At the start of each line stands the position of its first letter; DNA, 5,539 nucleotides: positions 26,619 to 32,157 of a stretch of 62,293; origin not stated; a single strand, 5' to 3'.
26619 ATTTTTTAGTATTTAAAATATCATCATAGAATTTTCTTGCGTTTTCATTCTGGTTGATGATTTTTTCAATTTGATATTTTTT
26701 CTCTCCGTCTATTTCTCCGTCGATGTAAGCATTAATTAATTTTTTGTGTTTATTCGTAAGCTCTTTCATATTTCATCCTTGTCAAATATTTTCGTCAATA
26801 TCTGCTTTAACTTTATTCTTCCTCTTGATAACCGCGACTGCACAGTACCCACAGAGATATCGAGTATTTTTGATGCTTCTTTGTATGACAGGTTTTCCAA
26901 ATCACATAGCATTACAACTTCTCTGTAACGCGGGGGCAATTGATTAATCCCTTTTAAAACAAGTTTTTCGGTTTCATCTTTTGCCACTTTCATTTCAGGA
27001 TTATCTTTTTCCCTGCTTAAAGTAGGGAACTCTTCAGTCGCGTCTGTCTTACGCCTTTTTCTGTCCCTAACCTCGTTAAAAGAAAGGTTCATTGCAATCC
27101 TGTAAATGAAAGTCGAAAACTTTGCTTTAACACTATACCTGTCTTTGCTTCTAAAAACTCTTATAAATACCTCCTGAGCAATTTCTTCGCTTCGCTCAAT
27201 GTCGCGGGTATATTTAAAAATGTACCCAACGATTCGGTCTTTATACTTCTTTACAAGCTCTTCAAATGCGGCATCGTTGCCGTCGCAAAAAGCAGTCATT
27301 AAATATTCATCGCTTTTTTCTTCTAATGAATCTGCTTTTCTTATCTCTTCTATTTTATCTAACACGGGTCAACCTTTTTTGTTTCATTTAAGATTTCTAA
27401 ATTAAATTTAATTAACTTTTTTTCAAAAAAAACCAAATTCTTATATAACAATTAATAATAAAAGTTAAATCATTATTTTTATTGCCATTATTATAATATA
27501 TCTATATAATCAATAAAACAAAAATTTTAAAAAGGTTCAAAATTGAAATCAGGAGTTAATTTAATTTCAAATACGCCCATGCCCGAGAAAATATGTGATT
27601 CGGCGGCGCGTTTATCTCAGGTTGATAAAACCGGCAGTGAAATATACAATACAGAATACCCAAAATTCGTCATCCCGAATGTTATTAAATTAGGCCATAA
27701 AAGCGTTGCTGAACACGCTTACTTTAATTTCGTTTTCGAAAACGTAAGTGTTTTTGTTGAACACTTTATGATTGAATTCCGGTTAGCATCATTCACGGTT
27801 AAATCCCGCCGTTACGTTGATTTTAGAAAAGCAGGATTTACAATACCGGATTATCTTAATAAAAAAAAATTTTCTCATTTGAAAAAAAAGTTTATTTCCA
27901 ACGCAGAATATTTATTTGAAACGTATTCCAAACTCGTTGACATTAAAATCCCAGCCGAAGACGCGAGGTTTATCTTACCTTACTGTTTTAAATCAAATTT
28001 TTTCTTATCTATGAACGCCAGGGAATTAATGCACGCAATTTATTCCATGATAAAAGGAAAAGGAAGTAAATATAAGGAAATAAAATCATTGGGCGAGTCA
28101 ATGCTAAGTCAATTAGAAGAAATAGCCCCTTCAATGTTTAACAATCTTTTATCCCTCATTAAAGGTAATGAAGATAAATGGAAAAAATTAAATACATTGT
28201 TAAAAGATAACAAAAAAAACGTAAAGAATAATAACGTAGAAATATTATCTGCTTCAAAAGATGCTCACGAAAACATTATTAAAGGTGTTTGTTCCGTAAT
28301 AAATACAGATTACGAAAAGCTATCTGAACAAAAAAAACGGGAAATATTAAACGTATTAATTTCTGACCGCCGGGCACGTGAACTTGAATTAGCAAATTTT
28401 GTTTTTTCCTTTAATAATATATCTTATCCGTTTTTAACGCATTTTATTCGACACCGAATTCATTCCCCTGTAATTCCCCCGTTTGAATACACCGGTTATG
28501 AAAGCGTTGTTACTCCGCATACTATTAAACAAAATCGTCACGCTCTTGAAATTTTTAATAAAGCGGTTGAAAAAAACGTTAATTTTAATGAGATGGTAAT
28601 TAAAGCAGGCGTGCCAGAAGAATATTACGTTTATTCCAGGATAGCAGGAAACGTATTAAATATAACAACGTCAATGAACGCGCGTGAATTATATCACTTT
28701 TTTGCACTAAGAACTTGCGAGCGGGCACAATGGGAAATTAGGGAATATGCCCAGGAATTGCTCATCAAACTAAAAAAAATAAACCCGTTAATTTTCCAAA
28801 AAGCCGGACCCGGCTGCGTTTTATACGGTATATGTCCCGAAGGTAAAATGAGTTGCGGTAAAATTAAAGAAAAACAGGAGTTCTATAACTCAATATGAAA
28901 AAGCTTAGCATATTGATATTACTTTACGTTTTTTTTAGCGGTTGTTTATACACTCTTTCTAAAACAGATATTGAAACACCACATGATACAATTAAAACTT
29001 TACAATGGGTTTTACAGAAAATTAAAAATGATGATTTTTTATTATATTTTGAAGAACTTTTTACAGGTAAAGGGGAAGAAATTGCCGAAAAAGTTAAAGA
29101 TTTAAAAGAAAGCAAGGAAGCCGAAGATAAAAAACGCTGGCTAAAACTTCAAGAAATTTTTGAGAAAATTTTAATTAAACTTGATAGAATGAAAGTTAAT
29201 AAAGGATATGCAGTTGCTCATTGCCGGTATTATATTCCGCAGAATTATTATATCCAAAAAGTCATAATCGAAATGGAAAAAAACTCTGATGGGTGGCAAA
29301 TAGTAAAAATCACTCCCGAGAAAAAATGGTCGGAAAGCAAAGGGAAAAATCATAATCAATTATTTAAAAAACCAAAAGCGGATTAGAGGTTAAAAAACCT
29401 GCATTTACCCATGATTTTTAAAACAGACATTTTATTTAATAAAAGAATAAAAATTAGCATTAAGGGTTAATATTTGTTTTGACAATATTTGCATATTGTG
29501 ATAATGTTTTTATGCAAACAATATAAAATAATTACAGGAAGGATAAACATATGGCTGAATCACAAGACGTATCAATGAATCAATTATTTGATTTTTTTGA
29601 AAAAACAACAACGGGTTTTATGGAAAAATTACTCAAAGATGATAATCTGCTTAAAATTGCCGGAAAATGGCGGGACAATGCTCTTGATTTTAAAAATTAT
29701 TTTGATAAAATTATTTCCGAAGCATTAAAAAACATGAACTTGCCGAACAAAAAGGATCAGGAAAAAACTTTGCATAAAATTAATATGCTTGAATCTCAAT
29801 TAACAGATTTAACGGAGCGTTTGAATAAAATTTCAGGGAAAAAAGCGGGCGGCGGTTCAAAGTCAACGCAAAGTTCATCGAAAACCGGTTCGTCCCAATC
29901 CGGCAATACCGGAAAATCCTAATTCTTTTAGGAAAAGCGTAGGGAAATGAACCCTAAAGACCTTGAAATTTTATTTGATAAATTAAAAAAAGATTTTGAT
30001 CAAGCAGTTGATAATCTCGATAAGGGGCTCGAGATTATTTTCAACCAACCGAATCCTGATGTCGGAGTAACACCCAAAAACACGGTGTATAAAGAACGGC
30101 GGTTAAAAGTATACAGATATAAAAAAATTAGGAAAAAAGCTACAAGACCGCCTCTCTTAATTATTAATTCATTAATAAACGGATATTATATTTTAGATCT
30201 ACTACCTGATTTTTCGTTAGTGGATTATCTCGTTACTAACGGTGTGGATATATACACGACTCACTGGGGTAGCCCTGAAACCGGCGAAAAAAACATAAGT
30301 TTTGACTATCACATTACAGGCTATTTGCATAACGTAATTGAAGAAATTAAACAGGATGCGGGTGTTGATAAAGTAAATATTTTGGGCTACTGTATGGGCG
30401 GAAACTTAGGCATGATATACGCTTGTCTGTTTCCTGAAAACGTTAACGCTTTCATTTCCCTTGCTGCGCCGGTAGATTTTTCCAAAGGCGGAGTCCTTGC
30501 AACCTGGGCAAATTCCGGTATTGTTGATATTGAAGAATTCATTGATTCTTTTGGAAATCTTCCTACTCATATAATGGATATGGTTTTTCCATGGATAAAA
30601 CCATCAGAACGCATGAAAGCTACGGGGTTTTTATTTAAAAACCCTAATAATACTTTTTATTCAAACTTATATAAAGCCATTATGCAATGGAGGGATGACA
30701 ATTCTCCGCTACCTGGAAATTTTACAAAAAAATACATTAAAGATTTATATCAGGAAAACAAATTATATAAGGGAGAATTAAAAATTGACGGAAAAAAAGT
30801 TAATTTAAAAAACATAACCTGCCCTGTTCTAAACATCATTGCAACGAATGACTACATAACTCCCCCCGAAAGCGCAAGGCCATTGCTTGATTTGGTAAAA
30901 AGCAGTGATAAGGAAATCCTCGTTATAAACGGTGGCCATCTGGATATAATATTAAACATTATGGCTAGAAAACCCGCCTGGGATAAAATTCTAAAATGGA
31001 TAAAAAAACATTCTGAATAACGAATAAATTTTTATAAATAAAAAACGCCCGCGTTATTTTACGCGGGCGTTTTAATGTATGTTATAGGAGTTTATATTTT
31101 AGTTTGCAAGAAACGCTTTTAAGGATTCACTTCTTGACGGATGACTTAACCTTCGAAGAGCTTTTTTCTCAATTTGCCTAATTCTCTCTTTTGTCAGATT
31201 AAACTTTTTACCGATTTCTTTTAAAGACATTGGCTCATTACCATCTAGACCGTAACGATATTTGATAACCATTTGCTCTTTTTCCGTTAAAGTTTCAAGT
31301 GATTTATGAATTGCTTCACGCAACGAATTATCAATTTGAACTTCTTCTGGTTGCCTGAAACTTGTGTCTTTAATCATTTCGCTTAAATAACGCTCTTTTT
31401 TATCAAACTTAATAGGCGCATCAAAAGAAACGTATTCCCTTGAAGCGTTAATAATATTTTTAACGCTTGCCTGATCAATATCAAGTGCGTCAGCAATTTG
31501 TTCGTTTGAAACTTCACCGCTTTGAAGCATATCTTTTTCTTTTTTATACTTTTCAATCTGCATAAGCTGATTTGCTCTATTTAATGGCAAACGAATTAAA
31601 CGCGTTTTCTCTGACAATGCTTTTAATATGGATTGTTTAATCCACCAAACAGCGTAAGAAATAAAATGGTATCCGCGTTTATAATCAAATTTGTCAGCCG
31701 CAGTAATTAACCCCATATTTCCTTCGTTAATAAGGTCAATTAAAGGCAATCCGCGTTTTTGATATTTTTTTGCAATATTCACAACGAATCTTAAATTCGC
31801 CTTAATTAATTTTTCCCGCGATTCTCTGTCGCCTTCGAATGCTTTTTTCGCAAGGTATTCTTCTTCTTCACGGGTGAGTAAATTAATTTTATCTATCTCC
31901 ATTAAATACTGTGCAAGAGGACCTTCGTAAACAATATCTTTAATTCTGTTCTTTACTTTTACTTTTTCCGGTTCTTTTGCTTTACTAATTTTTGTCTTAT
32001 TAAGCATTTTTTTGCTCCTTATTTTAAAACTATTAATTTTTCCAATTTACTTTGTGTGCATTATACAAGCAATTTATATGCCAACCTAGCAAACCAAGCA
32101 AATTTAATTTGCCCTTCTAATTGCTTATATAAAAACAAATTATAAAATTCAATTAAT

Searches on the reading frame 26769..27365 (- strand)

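Call 106: search_protein_families(library=pfam, proteins=[window:26769-27365:-], max_evalue=0.0001)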
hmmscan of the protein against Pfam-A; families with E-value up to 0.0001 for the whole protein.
window:26769-27365:- (199 aa): 4 families
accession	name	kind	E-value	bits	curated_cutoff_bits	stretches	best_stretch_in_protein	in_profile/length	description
PF08281.18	Sigma70_r4_2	-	3.6e-19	68.6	25.7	1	137-186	5-54/54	Sigma-70, region 4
PF04542.20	Sigma70_r2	-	4.9e-14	52.3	24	1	37-105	1-71/71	Sigma-70 region 2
PF04545.22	Sigma70_r4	-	2e-11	43.7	24.1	1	140-187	2-49/50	Sigma-70, region 4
PF07638.17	Sigma70_ECF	-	1.5e-07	32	21.1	1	22-189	7-182/185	ECF sigma factor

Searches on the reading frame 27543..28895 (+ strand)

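Call 70: search_protein_families(library=pfam, proteins=[window:27543-28895:+], max_evalue=0.0001)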
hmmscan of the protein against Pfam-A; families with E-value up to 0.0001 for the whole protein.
window:27543-28895:+ (451 aa): 1 family
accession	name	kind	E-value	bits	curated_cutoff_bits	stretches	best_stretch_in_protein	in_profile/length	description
PF02511.20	Thy1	-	1e-72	244.4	24.8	2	7-197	2-191/191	Thymidylate synthase complementing protein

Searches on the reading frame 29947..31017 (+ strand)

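Call 106: search_protein_families(library=pfam, proteins=[window:29947-31017:+], max_evalue=0.0001)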
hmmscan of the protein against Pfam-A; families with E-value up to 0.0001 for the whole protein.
window:29947-31017:+ (357 aa): 5 families
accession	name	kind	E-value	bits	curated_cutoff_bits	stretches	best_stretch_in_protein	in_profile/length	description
PF00561.26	Abhydrolase_1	-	7.1e-17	62.3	25.8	1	68-336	1-243/245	alpha/beta hydrolase fold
PF07167.19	PhaC_N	-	2.1e-09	37.8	23.7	1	38-95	116-173/173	Poly-beta-hydroxybutyrate polymerase (PhaC) N-terminus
PF12146.15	Hydrolase_4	-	6.7e-09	35.8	27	0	93-222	25-142/239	Serine aminopeptidase, S33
PF11339.14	DUF3141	-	9e-07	28.3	29.7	1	262-324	268-331/582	Protein of unknown function (DUF3141)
PF01738.24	DLH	-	1.7e-05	25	21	0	127-170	81-125/217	Dienelactone hydrolase family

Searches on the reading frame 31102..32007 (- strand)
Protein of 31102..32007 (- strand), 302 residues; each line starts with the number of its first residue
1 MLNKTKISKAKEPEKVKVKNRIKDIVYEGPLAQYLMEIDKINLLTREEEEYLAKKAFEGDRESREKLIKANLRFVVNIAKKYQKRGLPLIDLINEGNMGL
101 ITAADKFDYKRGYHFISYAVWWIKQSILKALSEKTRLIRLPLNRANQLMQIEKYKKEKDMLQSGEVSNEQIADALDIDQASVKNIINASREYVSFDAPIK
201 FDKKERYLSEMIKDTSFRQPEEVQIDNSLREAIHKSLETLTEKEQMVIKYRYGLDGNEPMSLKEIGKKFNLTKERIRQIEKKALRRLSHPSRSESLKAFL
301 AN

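Call 70: search_protein_families(library=pfam, proteins=[window:31102-32007:-], max_evalue=0.0001)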
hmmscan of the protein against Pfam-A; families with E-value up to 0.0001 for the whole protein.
window:31102-32007:- (302 aa): 5 families
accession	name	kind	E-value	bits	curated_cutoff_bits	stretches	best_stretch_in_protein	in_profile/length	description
PF04545.22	Sigma70_r4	-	8.2e-19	67.3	24.1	1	237-288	2-49/50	Sigma-70, region 4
PF04542.20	Sigma70_r2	-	2.4e-17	62.9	24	1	67-136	1-70/71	Sigma-70 region 2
PF04539.22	Sigma70_r3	-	8.7e-10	39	25.3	1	165-222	20-76/78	Sigma-70 region 3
PF00140.25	Sigma70_r1_2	-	5.3e-08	33.1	22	1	30-61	2-33/34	Sigma-70 factor, region 1.2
PF08281.18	Sigma70_r4_2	-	4.8e-05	23.4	25.7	0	230-286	1-53/54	Sigma-70, region 4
